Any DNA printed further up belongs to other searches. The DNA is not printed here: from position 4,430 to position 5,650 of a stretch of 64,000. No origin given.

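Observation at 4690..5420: DnaN (beta sliding clamp)-like segment embedded in the giant virion protein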

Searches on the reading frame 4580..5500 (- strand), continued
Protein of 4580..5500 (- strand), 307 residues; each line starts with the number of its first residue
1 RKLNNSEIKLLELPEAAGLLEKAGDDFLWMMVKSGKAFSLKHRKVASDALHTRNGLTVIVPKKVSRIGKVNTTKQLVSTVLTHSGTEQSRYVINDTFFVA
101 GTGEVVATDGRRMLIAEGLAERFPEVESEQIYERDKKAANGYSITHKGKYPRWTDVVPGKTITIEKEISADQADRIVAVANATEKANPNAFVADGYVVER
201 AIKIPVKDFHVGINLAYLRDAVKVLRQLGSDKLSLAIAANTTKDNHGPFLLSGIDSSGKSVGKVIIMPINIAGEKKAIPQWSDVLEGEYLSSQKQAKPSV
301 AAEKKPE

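Call 47: search_protein_families(library=phrogs, alignment_id=A1, max_evalue=0.01)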
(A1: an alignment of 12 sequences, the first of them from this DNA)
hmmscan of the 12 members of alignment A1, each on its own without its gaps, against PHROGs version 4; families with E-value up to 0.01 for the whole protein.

A. member 1, seq(278 aa): 1 family
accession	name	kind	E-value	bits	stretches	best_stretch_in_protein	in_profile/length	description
phrog_3007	-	DNA, RNA and nucleotide metabolism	2.2e-05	25.3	0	58-103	5-49/190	RusA-like Holliday junction resolvase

B. families by the number of members that match (of 12 scanned): 3 families
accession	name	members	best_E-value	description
phrog_3007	-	9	3.3e-14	RusA-like Holliday junction resolvase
phrog_947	-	8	1.2e-12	DNA polymerase processivity factor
phrog_6615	-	6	6.2e-10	DNA polymerase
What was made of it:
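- On Short phage DnaN-like proteins (phrog_3007): Nine of 12 family members match, best E 3.3e-14 (call 47).
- Nine of 12 family members match its PHROG, phrog_3007 (call 47).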

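Call 56: search_protein_families(library=pfam, proteins=[P0001], max_evalue=0.1)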
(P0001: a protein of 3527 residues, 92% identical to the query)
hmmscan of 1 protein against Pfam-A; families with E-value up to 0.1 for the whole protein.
P0001 (3527 aa): 3 families
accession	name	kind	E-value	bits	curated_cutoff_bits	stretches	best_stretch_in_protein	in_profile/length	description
PF17338.8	GP88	-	0.00027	21.3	24.4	1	2173-2310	36-190/230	Gene product 88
PF18827.6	LPD14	-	0.017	15.6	27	0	421-508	3-91/136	Large polyvalent protein-associated domain 14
PF04545.22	Sigma70_r4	-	0.024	14.6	24.1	0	2446-2490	1-44/50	Sigma-70, region 4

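Call 59: find_related_loci(query=window:4580-5500:-, collection=genome_contigs, flank=10000)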
Query window:4580-5500:- (307 aa) in genome_contigs; peptide patterns used: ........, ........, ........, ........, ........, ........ (x = any residue, [..] = any of these).
88 stretches matched a pattern, but none encodes a relative of the query by tblastn (E <= 1e-3).

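Call 60: find_related_loci(query=window:4580-5500:-, collection=viral_contigs, flank=10000)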
Query window:4580-5500:- (307 aa) in viral_contigs; peptide patterns used: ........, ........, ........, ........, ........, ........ (x = any residue, [..] = any of these).
3 stretches matched a pattern, but none encodes a relative of the query by tblastn (E <= 1e-3).

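Call 74: list_cluster_members(proteins=[P0001, P0002, P0003, P0004, P0005, P0006, P0007, P0008, P0009, P0010])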
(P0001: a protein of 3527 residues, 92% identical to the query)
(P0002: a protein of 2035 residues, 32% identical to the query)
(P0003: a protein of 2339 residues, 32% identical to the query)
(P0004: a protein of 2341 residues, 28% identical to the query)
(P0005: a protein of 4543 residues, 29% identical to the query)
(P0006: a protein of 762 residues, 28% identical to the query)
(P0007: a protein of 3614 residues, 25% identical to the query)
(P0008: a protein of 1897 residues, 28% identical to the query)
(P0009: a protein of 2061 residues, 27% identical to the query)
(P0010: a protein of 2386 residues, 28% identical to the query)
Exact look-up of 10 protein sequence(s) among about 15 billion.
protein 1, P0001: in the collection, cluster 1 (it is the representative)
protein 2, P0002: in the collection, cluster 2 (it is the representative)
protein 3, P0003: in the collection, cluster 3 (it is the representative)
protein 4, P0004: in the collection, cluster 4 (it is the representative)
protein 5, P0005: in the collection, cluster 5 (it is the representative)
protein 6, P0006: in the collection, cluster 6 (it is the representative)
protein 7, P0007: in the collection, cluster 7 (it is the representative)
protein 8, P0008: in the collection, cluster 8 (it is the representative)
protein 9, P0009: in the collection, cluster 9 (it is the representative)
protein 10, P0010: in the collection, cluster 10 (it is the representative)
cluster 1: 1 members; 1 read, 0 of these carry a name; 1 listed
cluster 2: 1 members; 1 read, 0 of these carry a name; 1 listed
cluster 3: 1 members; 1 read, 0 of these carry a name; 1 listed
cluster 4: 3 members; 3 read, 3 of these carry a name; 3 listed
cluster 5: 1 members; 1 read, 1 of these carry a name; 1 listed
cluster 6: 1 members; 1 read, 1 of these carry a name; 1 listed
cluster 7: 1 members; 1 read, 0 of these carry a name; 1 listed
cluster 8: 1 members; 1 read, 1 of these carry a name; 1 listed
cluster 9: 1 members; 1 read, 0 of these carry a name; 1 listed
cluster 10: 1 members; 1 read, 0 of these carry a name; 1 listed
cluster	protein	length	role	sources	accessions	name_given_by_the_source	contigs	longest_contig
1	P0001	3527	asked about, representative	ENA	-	-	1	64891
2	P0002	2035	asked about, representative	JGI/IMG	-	-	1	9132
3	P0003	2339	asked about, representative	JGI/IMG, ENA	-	-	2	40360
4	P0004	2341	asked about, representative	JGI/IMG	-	hypothetical protein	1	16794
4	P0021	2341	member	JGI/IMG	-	hypothetical protein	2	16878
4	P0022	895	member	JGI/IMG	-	hypothetical protein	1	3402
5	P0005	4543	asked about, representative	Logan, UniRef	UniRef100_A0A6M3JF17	Putative regulatory protein n=1 Tax=viral metagenome TaxID=1070528 RepID=A0A6M3JF17_9ZZZZ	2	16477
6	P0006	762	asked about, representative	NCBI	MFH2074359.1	MAG: hypothetical protein ABIJ57_03290, partial [Pseudomonadota bacterium]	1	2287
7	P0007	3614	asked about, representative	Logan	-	-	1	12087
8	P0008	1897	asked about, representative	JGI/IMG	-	hypothetical protein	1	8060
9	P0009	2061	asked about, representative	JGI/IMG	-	-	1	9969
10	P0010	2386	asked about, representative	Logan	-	-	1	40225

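Call 75: find_encoding_contigs(protein=P0001, flank=10000, max_places=2)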
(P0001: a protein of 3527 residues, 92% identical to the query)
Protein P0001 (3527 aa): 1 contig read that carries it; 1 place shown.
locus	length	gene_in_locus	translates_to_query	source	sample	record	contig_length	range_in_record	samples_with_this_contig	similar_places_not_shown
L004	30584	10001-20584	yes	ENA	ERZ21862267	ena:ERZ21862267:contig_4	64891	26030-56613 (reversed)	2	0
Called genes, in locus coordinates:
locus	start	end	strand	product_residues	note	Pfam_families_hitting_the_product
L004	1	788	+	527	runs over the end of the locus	-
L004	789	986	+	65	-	-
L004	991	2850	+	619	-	-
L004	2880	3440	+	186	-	-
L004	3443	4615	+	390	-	PF00145:DNA_methylase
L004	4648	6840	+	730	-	-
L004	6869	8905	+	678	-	-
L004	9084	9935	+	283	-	-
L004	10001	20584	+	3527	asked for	-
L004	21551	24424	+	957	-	PF13229:Beta_helix (weak)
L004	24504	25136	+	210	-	-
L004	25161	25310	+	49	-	-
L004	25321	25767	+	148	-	-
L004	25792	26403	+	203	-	-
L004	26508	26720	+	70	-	-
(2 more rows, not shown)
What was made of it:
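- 2..9919 (-): Giant ORF (at least 3306 aa, ATG at 9919, cut by the window start). It carries the module. In the ortholog's 64,891-bp contig the gene lies after the head/packaging genes and before beta-helix (tailspike-like) genes (call 75).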

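Call 83: fold_search(model_id=the predicted structure, library=viral)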
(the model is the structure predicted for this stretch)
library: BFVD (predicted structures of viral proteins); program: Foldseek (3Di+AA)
matches with E <= 10: 706; with E <= 0.001: 29
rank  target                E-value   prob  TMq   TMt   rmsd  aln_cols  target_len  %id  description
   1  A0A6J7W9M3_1          1.1e-11  1.00  0.54  0.13   9.7       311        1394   16  Large polyvalent protein-associated domain-containing protein [uncultured Caudovirales phage]
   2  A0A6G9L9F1            3.3e-08  1.00  0.51  0.64  11.7       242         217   16  PolIII beta-like processivity factor [Bacillus phage vB_BcM_Sam46]
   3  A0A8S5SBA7            4.3e-07  1.00  0.46  0.35  19.1       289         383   14  Beta clamp protein [Siphoviridae sp. ctgaY24]
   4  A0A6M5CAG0            2.6e-06  1.00  0.41  0.48   8.6       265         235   15  (no name in the UniProt tables at hand)
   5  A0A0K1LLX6            6.1e-06  1.00  0.43  0.27  14.8       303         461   16  DNA polymerase III beta clamp [Caulobacter phage Sansa]
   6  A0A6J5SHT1            1.3e-05  1.00  0.44  0.34  14.3       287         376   10  DnaN DNA polymerase sliding clamp subunit (PCNA homolog) [uncultured Caudovirales phage]
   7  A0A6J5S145            1.6e-05  1.00  0.33  0.43  10.1       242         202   15  DNA polymerase III, beta chain, central [uncultured Caudovirales phage]
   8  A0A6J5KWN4            1.9e-05  1.00  0.43  0.34  14.2       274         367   10  DnaN DNA polymerase sliding clamp subunit (PCNA homolog) [uncultured Caudovirales phage]
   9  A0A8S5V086            2.0e-05  1.00  0.41  0.44  17.3       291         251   14  Uncharacterized protein [Siphoviridae sp. ctBeL15]
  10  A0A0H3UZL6            2.3e-05  1.00  0.49  0.62   7.4       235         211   14  (no name in the UniProt tables at hand)
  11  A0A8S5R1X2            2.7e-05  1.00  0.44  0.32   7.0       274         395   11  Beta clamp protein [Siphoviridae sp. ctXX925]
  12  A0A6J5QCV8            2.7e-05  1.00  0.45  0.35  13.8       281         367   13  DnaN DNA polymerase sliding clamp subunit (PCNA homolog) [uncultured Caudovirales phage]
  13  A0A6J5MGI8            3.9e-05  1.00  0.42  0.41   9.7       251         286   14  Uncharacterized protein [uncultured Caudovirales phage]
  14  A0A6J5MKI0            3.9e-05  1.00  0.37  0.29  15.8       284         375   16  DnaN DNA polymerase sliding clamp subunit (PCNA homolog) [uncultured Caudovirales phage]
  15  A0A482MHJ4            5.0e-05  1.00  0.44  0.33  12.1       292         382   11  DNA polymerase III subunit beta [Nodularia phage vB_NspS-kac65v161]
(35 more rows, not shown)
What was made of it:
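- BFVD holds many 180-250-aa phage 'PolIII beta-like processivity factor' proteins with the same fold (call 83).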

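Call 89: search_dna_similar(query=window:4580-5500:-, collection=plasmids, mode=protein, max_evalue=0.001)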
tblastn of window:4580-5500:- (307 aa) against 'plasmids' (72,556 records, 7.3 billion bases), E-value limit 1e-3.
No match.

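Call 91: find_encoding_contigs(protein=P0003, flank=10000, max_places=1)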
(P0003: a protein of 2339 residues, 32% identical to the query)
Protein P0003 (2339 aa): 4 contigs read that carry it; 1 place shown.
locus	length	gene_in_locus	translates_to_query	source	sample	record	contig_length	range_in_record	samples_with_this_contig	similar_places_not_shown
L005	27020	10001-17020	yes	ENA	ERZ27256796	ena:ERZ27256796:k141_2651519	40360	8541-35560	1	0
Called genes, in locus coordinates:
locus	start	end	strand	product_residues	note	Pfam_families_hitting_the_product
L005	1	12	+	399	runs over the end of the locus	PF13252:Phage_capsid_3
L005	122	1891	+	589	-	-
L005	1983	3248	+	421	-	-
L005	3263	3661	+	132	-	-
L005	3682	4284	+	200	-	-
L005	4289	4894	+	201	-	PF24175:SU10_adaptor (weak)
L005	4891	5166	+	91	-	-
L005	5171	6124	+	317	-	-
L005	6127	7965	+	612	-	-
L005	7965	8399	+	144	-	-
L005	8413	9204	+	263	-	-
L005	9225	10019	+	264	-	-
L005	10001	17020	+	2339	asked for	PF18857:LPD38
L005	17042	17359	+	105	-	-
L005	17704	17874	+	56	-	-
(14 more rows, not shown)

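Call 92: find_encoding_contigs(protein=P0010, flank=10000, max_places=1)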
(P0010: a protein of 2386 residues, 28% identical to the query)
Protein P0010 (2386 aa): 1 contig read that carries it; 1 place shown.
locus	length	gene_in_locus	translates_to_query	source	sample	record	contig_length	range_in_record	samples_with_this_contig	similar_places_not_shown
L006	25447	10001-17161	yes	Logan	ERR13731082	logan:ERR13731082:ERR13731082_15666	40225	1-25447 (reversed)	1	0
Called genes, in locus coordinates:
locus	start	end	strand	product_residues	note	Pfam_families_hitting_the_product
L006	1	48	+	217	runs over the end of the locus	PF24175:SU10_adaptor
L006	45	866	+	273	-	PF24175:SU10_adaptor (weak)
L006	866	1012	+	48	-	-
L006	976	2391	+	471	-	-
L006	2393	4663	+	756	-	-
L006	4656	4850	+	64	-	-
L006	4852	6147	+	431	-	-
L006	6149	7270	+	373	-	-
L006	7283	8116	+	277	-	-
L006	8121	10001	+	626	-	-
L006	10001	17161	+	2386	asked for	-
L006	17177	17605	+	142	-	-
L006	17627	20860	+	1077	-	-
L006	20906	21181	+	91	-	-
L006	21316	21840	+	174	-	-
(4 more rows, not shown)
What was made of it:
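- The carriers sit at the distal end of capsid/adaptor/tail modules, next to tailspike-like genes (calls 75, 91, 92).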
